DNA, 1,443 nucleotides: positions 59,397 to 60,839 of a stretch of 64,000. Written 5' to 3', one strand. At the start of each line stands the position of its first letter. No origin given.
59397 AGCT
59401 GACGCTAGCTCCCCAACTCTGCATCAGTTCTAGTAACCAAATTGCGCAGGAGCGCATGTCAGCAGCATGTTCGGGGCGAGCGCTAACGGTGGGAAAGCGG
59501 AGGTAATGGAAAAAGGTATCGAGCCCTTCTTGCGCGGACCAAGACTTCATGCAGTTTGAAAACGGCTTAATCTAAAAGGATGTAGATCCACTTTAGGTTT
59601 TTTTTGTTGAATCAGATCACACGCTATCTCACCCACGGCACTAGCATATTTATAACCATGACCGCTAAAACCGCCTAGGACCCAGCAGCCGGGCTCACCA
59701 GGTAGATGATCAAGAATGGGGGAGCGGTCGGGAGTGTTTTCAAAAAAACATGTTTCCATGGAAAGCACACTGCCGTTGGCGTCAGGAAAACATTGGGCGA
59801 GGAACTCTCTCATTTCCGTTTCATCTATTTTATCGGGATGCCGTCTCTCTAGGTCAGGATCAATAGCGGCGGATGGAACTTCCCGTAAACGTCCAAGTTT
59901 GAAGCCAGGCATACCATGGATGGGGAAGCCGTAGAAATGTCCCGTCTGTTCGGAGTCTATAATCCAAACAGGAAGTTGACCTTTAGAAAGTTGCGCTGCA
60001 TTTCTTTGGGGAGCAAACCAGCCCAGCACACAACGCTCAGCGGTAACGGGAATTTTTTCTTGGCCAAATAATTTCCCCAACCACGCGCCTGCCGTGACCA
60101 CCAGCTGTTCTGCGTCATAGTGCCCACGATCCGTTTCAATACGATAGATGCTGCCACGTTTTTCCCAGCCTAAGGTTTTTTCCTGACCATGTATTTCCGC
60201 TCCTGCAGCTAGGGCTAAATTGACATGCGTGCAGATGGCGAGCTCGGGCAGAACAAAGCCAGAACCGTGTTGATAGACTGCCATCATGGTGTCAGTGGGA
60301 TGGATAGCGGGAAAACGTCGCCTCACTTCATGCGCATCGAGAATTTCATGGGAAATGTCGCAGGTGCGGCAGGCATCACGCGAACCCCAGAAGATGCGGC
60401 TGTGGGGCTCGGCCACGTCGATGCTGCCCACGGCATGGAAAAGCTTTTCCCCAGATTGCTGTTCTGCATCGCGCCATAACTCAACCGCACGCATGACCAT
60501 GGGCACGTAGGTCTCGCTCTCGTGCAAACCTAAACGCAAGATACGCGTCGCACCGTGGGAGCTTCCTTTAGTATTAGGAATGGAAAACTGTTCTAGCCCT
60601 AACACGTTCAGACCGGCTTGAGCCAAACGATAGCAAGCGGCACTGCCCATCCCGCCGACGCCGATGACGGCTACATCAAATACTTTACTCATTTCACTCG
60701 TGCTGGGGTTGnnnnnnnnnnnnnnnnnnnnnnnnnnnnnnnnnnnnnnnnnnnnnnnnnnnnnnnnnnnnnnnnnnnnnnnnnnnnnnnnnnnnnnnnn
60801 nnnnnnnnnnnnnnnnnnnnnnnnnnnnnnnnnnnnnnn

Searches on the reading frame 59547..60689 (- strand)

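Call 19: search_protein_families(library=pfam, proteins=[window:59547-60689:-], max_evalue=0.00001)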
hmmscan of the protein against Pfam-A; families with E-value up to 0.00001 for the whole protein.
window:59547-60689:- (380 aa): 1 family
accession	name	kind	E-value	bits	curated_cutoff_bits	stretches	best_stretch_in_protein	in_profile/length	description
PF01266.30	DAO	-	1.9e-47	162.9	27.9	1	5-359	1-353/353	FAD dependent oxidoreductase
